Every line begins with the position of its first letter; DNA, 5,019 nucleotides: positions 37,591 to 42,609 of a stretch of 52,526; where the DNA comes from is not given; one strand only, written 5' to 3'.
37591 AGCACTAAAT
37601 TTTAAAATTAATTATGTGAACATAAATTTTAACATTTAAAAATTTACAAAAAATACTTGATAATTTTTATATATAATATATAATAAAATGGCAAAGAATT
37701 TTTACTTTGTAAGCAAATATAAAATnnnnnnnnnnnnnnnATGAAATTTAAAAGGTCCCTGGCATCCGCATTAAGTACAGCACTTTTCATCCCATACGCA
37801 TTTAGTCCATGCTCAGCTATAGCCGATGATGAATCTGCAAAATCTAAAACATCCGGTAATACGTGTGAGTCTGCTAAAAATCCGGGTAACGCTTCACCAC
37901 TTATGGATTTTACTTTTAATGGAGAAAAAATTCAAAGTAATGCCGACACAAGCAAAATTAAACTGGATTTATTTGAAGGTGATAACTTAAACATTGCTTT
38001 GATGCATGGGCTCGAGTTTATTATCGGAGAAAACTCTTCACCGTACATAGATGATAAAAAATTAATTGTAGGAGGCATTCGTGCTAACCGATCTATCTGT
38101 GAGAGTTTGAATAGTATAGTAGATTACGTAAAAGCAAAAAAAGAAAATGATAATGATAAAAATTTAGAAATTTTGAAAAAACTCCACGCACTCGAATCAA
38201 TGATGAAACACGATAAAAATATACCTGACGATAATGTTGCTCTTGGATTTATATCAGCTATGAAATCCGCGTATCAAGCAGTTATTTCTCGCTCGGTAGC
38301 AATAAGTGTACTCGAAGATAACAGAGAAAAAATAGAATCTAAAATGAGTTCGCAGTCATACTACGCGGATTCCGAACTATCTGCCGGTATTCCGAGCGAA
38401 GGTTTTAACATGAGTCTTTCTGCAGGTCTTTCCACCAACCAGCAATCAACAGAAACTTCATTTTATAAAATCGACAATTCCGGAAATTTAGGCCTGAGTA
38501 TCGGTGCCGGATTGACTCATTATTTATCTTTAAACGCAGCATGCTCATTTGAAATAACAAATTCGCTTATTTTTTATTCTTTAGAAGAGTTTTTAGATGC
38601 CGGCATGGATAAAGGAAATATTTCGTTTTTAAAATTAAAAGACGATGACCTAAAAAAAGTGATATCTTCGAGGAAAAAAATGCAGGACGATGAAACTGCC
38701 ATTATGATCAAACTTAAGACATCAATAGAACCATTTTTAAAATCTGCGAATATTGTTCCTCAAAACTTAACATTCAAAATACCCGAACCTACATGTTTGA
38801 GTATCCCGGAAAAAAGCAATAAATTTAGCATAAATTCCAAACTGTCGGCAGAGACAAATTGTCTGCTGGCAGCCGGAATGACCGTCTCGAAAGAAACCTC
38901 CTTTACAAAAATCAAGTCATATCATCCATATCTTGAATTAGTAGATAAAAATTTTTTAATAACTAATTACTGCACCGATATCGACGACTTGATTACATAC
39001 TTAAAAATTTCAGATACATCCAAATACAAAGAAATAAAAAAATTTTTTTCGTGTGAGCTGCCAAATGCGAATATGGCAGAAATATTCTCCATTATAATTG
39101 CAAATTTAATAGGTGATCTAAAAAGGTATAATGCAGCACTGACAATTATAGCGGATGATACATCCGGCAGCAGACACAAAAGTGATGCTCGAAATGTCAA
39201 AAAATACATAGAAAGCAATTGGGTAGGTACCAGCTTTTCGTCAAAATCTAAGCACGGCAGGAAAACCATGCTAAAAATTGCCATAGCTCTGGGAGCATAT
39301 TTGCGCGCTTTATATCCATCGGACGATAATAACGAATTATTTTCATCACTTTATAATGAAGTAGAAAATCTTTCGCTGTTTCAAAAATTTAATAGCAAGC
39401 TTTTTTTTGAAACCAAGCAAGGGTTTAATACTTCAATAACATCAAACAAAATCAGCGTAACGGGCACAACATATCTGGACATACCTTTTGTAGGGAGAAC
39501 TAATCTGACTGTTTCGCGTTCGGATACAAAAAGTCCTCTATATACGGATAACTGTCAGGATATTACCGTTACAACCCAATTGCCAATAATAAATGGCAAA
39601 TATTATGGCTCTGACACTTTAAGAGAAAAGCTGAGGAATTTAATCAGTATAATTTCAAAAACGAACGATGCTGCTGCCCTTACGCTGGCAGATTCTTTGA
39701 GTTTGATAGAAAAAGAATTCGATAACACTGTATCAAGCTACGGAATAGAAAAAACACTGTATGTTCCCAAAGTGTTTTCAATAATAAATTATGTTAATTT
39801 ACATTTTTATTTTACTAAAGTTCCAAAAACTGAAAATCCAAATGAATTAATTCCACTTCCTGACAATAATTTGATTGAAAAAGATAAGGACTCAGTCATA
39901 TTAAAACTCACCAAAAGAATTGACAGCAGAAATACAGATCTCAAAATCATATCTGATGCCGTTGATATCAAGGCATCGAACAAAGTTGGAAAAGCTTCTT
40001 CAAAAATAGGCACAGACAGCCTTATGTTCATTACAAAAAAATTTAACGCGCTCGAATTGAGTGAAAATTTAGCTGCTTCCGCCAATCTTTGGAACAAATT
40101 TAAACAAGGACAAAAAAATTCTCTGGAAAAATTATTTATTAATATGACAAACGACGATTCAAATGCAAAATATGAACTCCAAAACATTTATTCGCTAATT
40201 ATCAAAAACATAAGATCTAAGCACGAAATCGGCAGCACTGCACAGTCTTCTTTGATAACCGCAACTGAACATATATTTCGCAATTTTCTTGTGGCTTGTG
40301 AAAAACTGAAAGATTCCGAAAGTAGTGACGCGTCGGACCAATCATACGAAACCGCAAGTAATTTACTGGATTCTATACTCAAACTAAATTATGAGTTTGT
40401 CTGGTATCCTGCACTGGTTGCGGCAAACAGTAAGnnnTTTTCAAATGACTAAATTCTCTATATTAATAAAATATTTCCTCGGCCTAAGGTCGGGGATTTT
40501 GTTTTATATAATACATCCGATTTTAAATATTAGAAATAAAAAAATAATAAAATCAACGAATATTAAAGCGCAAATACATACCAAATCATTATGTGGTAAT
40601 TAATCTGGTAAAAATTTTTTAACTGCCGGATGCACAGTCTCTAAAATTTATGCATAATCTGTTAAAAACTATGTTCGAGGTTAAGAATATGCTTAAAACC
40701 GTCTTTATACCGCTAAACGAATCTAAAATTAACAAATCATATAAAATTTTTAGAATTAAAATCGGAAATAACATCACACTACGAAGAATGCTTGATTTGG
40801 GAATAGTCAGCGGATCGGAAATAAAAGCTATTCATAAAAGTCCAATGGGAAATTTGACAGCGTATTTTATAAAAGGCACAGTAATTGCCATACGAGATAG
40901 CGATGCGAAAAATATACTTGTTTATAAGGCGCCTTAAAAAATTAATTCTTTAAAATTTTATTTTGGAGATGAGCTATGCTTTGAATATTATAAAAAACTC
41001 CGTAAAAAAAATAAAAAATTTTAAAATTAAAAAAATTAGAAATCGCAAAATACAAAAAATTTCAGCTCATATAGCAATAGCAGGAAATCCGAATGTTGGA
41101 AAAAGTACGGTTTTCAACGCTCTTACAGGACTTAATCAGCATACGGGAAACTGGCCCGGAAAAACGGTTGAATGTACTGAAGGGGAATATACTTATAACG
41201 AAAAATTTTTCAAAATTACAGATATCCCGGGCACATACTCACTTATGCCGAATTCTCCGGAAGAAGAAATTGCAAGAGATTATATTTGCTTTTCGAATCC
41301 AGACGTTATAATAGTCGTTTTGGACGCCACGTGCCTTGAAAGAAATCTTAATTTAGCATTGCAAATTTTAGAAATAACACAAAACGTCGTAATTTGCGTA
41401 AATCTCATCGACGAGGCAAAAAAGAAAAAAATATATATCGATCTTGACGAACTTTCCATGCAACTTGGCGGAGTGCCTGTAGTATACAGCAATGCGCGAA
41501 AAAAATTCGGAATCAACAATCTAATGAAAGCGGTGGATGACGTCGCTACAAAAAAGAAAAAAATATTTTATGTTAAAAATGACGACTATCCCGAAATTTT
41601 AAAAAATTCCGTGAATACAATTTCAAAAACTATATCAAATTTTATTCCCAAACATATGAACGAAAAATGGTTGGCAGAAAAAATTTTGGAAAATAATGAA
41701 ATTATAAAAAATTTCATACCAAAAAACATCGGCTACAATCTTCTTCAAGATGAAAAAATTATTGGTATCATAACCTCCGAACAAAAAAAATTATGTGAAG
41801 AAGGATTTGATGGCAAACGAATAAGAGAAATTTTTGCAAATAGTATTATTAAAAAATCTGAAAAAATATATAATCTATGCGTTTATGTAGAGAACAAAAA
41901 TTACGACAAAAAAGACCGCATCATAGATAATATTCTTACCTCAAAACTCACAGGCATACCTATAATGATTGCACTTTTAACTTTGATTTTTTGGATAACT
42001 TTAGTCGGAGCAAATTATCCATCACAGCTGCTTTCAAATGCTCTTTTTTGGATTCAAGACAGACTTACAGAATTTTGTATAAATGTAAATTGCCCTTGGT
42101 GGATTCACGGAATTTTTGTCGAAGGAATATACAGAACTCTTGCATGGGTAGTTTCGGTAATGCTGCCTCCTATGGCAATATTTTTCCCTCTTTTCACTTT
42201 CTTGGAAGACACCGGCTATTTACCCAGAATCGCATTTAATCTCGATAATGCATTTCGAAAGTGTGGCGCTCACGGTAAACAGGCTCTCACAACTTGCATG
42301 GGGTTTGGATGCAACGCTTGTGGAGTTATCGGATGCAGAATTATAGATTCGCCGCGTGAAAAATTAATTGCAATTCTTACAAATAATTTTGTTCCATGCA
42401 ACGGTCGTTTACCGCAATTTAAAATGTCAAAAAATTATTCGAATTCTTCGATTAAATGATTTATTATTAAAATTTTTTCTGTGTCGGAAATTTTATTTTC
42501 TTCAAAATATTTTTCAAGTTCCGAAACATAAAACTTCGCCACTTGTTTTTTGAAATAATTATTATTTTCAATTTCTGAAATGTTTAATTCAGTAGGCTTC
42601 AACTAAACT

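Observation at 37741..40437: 898-aa Sec-secreted orphan protein with a Gly/Ser-rich amphipathic segment: candidate toxin or adhesin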

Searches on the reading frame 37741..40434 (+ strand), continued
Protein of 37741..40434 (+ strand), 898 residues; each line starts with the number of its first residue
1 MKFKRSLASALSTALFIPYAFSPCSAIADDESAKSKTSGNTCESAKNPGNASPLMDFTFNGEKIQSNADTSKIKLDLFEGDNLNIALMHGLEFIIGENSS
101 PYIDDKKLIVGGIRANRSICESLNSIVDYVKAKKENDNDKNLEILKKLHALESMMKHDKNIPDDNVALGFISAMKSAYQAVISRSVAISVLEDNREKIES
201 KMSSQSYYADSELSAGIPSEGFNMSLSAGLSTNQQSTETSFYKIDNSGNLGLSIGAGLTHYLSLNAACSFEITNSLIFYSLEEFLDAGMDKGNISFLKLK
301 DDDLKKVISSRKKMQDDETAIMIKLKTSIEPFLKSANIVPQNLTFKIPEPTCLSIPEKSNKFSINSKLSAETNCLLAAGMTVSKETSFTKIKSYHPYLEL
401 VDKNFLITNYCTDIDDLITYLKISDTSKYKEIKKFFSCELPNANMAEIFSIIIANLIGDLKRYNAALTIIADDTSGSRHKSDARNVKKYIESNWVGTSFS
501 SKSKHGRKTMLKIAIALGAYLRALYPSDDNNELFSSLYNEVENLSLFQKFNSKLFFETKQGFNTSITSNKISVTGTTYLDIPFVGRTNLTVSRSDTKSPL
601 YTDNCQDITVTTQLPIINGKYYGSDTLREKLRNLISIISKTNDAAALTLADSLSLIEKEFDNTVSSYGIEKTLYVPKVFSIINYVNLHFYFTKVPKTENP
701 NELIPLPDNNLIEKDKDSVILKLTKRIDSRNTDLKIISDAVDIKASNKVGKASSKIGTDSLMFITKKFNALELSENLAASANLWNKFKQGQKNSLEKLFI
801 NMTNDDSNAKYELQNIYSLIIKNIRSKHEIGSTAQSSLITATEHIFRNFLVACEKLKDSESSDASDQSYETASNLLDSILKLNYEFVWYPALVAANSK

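Call 68: list_cluster_members(proteins=[P0041, P0065, P0070, P0073, P0038, P0098, P0078, P0059, P0068, P0060])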
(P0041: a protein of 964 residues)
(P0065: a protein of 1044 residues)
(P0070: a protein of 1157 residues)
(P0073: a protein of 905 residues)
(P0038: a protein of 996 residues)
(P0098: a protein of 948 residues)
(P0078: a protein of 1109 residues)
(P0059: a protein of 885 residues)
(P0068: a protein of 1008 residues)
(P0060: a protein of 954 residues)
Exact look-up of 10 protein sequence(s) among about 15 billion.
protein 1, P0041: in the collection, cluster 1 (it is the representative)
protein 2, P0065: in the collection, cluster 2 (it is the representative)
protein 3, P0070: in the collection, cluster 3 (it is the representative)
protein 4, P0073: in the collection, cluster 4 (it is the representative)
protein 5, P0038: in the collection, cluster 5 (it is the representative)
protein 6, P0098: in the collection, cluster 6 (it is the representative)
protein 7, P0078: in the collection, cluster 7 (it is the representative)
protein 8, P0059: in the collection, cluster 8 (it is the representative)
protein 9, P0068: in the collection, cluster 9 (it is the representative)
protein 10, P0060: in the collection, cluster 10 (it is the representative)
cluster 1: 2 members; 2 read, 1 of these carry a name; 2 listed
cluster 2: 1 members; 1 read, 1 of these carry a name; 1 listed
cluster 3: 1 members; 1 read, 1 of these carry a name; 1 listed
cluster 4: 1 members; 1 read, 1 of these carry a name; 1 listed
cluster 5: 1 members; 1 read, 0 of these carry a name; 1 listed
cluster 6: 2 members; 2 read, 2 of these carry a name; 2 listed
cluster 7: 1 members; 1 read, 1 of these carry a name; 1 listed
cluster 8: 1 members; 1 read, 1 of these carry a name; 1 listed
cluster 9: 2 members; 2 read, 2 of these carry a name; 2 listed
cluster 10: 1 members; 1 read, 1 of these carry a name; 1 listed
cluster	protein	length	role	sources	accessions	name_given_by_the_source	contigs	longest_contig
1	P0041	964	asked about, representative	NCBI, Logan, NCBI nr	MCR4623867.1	MAG: hypothetical protein K5780_04420 [Alphaproteobacteria bacterium] | hypothetical protein [Alphaproteobacteria bacterium]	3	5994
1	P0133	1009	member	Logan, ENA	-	-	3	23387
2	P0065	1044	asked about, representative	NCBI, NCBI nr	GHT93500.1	hypothetical protein FACS1894122_08810 [Alphaproteobacteria bacterium]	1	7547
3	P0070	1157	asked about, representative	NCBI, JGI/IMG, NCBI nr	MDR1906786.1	MAG: tektin family protein [Puniceicoccales bacterium] | uncharacterized protein YeeX (DUF496 family) | tektin family protein [Puniceicoccales bacterium]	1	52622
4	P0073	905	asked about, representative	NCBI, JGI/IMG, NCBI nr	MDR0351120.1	MAG: hypothetical protein LBH49_00495 [Puniceicoccales bacterium] | hypothetical protein | hypothetical protein [Puniceicoccales bacterium]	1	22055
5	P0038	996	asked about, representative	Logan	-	-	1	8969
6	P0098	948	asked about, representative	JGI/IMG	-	hypothetical protein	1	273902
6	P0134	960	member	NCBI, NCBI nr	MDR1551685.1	MAG: hypothetical protein LBS14_03345 [Holosporaceae bacterium] | hypothetical protein [Holosporaceae bacterium]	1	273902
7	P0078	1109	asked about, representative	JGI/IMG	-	hypothetical protein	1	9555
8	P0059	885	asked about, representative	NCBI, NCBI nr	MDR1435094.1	MAG: hypothetical protein LBI77_01680, partial [Puniceicoccales bacterium] | hypothetical protein [Puniceicoccales bacterium]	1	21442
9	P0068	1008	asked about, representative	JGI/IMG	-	hypothetical protein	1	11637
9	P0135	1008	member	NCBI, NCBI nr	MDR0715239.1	MAG: hypothetical protein LBF25_00425 [Puniceicoccales bacterium] | hypothetical protein [Puniceicoccales bacterium]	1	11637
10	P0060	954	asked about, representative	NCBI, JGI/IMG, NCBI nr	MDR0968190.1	MAG: hypothetical protein LBL99_00970 [Holosporaceae bacterium] | hypothetical protein | hypothetical protein [Holosporaceae bacterium]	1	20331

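Call 77: find_homologous_proteins(query=A2, max_evalue=0.00001)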
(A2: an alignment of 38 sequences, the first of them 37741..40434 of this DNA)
Query A2 (38 sequences) (898 aa, profile of the alignment): 15 proteins with E <= 0.00001 among 8000 candidates.
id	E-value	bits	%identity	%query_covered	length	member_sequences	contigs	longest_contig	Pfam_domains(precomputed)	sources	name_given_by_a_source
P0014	0.0e+0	1043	36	91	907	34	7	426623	-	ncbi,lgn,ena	-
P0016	0.0e+0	1036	37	96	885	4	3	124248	-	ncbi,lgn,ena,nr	ncbi:MAG: hypothetical protein IJI84_06220 [Clostridia bacterium]|nr:hypothetical protein [Clostridi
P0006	1.6e-291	988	54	100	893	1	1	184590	-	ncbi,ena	-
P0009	2.1e-289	981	43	100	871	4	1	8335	-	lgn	-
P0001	1.1e-287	975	99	100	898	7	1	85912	-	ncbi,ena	-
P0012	1.9e-282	958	41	95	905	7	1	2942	-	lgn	-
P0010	4.3e-281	953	44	92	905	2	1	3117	-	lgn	-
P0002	6.1e-280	949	70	100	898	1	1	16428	-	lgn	-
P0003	6.3e-280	949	66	100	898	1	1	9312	-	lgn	-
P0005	3.6e-279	947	59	100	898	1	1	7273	-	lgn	-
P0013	1.4e-275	935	41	99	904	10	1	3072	-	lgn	-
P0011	1.2e-272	925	42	92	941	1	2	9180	-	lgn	-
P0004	8.8e-271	919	59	100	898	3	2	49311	-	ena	-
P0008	3.2e-261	887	52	100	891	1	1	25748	-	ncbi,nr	ncbi:MAG: hypothetical protein Q4D57_04095 [Clostridia bacterium]|nr:hypothetical protein [Clostridi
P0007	8.7e-260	883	52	100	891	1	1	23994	-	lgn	-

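Call 83: find_encoding_contigs(protein=P0002, flank=6000, max_places=1)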
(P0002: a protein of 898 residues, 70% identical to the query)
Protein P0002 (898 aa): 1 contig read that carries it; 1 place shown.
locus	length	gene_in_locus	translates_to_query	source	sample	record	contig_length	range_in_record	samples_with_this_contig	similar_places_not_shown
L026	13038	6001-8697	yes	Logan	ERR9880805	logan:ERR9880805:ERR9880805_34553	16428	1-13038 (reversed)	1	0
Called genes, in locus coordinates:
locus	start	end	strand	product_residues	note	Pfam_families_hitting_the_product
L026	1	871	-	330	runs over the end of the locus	PF00535:Glycos_transf_2, PF10111:Glyco_tranf_2_2 (weak), PF13641:Glyco_tranf_2_3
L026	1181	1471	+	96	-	PF01165:Ribosomal_S21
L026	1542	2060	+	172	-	PF09419:PGP_phosphatase (faint), PF13419:HAD_2 (faint), PF00702:Hydrolase (faint), PF13242:Hydrolase_like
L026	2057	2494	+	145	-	PF01220:DHquinase_II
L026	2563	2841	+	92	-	PF06135:IreB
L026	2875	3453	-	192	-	-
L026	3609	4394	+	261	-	PF11611:DUF4352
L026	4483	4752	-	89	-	-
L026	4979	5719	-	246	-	PF11611:DUF4352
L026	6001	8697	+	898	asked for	-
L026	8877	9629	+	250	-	PF13857:Ank_5 (faint)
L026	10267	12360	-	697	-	-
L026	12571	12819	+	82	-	PF04023:FeoA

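Call 84: find_encoding_contigs(protein=P0004, flank=6000, max_places=1)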
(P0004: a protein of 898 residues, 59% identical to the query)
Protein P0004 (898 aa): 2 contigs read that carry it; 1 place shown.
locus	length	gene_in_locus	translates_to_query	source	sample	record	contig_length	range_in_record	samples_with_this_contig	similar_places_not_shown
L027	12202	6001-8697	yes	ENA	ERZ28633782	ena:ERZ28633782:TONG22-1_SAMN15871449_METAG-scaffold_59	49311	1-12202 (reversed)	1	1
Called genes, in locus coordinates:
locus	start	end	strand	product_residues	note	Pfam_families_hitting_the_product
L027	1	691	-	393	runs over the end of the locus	-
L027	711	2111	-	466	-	PF08245:Mur_ligase_M, PF02875:Mur_ligase_C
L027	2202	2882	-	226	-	-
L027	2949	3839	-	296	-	PF01522:Polysacc_deac_1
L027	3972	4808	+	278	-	-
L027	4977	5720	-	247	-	PF11611:DUF4352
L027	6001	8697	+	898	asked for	-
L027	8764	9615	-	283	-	PF00398:RrnaAD, PF05401:NodS (weak)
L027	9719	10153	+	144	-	PF09537:DUF2383 (weak)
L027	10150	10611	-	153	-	PF03073:TspO_MBR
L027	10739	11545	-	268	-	PF11611:DUF4352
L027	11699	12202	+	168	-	?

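Call 85: find_encoding_contigs(protein=P0003, flank=6000, max_places=1)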
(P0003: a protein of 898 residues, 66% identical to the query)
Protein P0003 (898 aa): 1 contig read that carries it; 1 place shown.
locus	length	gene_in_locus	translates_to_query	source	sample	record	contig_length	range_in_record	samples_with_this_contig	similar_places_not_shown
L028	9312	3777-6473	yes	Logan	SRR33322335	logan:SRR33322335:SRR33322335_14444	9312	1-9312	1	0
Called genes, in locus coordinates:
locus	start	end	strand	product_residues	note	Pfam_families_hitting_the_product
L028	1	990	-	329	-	PF00535:Glycos_transf_2, PF10111:Glyco_tranf_2_2 (faint), PF13641:Glyco_tranf_2_3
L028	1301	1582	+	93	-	-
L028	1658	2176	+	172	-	PF09419:PGP_phosphatase (faint), PF13419:HAD_2 (weak), PF00702:Hydrolase (weak), PF13242:Hydrolase_like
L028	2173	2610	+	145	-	PF01220:DHquinase_II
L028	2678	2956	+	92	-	PF06135:IreB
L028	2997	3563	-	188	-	-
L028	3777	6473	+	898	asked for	-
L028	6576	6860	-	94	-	-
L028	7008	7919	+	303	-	-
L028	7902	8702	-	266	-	PF01183:Glyco_hydro_25, PF01476:LysM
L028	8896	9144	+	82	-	PF04023:FeoA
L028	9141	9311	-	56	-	?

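Call 93: find_encoding_contigs(protein=P0037, flank=10000, max_places=1)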
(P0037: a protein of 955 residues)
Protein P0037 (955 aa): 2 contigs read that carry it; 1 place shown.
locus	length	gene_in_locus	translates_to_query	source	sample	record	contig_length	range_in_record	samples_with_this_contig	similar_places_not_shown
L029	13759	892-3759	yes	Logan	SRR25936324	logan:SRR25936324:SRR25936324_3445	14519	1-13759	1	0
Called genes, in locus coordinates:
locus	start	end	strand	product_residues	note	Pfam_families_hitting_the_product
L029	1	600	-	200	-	?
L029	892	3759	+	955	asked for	-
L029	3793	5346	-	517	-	PF12072:RNase_Y_N, PF00013:KH_1, PF01966:HD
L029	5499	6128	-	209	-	PF01944:SpoIIM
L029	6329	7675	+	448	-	PF07724:AAA_2, PF13401:AAA_22 (weak), PF00004:AAA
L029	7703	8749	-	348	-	-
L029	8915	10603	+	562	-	PF02734:Dak2, PF21645:FakA-like_M, PF13684:FakA-like_C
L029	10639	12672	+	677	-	PF17191:RecG_wedge, PF04851:ResIII, PF00270:DEAD, PF22590:Cas3-like_C_2 (faint), PF00271:Helicase_C, PF19833:RecG_dom3_C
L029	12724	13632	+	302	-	PF02557:VanY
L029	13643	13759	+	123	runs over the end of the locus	-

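Call 94: find_encoding_contigs(protein=P0071, flank=10000, max_places=1)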
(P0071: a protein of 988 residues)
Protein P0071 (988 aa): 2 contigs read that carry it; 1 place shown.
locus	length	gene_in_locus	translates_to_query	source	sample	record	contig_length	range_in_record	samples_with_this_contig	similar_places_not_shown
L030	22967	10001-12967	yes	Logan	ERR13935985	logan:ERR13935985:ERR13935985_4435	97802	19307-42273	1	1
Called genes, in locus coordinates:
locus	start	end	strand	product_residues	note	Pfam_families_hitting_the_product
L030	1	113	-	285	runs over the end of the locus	PF06325:PrmA, PF05175:MTS, PF01564:Spermine_synth (weak), PF13489:Methyltransf_23, PF02475:TRM5-TYW2_MTfase (weak), PF13847:Methyltransf_31, PF08241:Methyltransf_11, PF13649:Methyltransf_25, +2 more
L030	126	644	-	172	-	PF05198:IF3_N, PF00707:IF3_C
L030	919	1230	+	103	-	PF00829:Ribosomal_L21p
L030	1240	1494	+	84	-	PF01016:Ribosomal_L27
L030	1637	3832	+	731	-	PF05954:Phage_GPD, PF04717:Phage_base_V, PF22178:Gp5_trimer_C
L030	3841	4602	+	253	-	PF07661:MORN_2 (faint)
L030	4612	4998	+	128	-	PF14107:DUF4280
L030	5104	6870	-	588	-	PF01541:GIY-YIG, PF27096:UvrC_M, PF02151:UVR, PF22920:UvrC_RNaseH, PF08459:UvrC_RNaseH_dom, PF14520:HHH_5 (weak)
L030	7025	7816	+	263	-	PF01790:LGT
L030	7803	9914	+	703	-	PF00270:DEAD, PF04851:ResIII, PF00271:Helicase_C, PF22590:Cas3-like_C_2 (weak), PF19833:RecG_dom3_C (weak)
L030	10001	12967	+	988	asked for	-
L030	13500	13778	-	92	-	-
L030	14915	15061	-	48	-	-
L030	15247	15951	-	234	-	-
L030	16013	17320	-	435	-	PF03446:NAD_binding_2 (faint), PF03721:UDPG_MGDP_dh_N, PF00984:UDPG_MGDP_dh, PF03720:UDPG_MGDP_dh_C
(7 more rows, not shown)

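Call 97: search_protein_families(library=phrogs, proteins=[window:37741-40434:+], max_evalue=0.01)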
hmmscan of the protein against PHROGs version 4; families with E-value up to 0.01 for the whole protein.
window:37741-40434:+ (898 aa): 0 families

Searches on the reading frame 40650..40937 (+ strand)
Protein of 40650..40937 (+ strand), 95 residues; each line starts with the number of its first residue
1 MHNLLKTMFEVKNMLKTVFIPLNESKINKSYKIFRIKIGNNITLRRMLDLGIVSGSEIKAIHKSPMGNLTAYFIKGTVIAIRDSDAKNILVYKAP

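Call 13: search_protein_families(library=pfam, proteins=[window:40650-40937:+], max_evalue=0.001)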
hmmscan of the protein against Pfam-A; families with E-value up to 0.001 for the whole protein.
window:40650-40937:+ (95 aa): 1 family
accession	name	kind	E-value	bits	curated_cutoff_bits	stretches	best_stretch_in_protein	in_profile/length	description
PF04023.20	FeoA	-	4.8e-16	59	23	1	20-92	1-73/74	FeoA domain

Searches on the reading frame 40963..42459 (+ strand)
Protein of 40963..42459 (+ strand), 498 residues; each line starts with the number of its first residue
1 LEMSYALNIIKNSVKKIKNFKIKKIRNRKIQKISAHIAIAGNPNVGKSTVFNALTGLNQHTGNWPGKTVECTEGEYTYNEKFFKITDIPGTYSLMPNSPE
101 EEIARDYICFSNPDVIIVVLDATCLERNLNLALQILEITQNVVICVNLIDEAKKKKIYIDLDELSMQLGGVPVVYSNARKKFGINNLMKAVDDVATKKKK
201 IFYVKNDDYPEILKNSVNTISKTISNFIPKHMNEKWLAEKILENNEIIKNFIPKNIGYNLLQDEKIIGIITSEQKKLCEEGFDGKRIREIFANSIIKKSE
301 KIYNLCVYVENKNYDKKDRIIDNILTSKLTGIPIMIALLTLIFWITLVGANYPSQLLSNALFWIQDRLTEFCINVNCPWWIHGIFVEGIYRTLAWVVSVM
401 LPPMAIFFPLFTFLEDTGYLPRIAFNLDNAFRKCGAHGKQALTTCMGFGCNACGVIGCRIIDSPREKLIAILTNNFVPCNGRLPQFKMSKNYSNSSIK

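Call 13: search_protein_families(library=pfam, proteins=[window:40963-42459:+], max_evalue=0.001)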
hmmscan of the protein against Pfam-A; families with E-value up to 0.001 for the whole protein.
window:40963-42459:+ (498 aa): 6 families
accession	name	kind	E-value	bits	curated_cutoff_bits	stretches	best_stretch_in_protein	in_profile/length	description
PF02421.24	FeoB_N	-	5.6e-59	198.6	27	1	36-190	2-155/156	Ferrous iron transport protein B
PF01926.29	MMR_HSR1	-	6.9e-21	74.9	21.9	1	36-147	1-112/113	50S ribosome-binding GTPase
PF07670.19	Gate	-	6.3e-15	55.9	29.6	1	398-486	2-97/104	Nucleoside recognition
PF17910.6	FeoB_Cyto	-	7.7e-07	29.9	23.4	1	209-307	1-89/90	FeoB cytosolic helical domain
PF00009.33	GTP_EFTU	-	1.5e-05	25.1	26.5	1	66-195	54-186/188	Elongation factor Tu GTP binding domain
PF03193.22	RsgA_GTPase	-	0.00043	20.6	30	0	35-61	107-134/174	RsgA GTPase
